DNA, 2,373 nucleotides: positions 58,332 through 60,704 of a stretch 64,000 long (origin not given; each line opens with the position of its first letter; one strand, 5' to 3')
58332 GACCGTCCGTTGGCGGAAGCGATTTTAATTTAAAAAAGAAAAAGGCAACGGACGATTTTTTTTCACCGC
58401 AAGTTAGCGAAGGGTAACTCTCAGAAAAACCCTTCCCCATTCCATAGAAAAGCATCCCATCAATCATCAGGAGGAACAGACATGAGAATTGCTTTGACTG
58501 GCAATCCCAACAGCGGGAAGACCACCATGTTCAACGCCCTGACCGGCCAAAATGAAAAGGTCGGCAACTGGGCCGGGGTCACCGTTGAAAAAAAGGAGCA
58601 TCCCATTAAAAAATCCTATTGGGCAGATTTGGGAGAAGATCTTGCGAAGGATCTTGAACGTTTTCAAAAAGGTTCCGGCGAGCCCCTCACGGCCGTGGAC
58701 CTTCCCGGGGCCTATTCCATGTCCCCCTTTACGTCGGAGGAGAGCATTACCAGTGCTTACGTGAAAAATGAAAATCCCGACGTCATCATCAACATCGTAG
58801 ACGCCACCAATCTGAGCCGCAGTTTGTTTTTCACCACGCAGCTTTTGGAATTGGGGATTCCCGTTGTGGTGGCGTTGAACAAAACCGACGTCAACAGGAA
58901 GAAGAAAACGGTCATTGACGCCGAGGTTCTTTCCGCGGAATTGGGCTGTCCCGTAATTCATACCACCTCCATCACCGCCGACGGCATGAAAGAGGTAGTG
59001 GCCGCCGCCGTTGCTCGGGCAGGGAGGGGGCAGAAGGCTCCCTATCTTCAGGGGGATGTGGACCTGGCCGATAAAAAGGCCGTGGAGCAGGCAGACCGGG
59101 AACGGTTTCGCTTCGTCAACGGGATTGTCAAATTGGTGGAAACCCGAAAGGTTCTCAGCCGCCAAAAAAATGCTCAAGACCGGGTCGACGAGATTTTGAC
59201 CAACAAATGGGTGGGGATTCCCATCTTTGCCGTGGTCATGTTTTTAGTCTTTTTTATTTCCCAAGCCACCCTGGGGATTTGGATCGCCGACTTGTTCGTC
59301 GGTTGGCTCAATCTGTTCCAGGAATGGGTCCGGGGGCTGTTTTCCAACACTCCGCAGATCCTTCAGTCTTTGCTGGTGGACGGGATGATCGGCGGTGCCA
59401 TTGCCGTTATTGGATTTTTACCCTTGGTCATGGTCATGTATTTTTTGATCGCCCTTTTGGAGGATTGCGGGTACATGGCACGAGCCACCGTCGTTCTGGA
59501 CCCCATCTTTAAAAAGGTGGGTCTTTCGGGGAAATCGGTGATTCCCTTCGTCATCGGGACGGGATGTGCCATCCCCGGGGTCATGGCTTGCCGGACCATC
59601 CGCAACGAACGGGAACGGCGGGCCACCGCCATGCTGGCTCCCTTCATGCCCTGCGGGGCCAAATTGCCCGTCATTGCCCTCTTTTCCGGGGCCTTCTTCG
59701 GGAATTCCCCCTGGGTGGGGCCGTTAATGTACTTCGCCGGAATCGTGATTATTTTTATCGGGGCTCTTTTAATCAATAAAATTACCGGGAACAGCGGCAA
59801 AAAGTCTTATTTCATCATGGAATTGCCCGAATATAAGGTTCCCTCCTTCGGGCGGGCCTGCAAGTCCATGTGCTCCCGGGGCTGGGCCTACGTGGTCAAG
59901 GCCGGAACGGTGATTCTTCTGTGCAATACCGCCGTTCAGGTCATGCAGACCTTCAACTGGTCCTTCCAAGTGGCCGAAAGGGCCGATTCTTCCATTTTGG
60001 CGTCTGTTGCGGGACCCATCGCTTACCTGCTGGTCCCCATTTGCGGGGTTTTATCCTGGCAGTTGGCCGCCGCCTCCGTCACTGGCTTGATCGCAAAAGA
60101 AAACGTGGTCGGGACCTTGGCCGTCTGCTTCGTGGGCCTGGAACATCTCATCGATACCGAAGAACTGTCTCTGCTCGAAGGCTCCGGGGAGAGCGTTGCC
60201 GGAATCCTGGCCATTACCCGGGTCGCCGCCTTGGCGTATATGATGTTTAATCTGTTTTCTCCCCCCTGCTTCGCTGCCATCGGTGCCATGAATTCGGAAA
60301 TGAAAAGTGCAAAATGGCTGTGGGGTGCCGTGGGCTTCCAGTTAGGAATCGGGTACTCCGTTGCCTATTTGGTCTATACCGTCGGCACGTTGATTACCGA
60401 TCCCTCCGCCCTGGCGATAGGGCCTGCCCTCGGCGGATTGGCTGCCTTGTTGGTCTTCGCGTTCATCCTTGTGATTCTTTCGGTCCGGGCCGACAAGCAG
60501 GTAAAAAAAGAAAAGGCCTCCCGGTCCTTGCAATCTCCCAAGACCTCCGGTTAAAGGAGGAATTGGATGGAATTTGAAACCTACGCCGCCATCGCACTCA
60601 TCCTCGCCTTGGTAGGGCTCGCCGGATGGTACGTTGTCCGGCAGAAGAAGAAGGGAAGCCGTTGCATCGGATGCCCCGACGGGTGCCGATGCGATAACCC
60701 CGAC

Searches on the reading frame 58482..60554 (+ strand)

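Call 48: search_protein_families(library=ncbifam, proteins=[window:58482-60554:+], max_evalue=0.00001)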
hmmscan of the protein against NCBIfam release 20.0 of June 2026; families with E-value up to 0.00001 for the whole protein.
window:58482-60554:+ (690 aa): 9 families
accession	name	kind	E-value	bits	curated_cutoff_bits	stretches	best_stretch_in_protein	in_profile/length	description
TIGR00437.1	feoB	equivalog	1.3e-130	436.9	315.65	3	220-606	233-594/594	ferrous iron transport protein B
NF007105.0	PRK09554.1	equivalog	1.7e-118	396.8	683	3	197-552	238-594/772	Fe(2+) transporter permease subunit FeoB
TIGR03594.1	GTPase_EngA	equivalog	1.1e-08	34.6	306.7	0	2-39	2-40/432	ribosome biogenesis GTPase Der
NF000908.1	PRK00089.1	equivalog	4.7e-07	29.4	237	0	72-174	56-161/291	GTPase Era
NF007171.0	PRK09602.1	subfamily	6.2e-07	28.6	387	0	1-37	3-39/397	YchF-related putative GTPase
TIGR03596.1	GTPase_YlqF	equivalog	7.5e-07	28.8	208.2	0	2-44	120-163/276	ribosome biogenesis GTPase YlqF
TIGR03918.1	GTP_HydF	equivalog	1.4e-06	27.5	325.55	0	2-35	9-43/392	[FeFe] hydrogenase H-cluster maturation GTPase HydF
NF003255.0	PRK04213.1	equivalog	2.4e-06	27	164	0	2-50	11-59/204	GTP-binding protein EngB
TIGR00231.1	small_GTP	domain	5.4e-06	26.3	42.5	0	1-172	4-158/164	GTP-binding protein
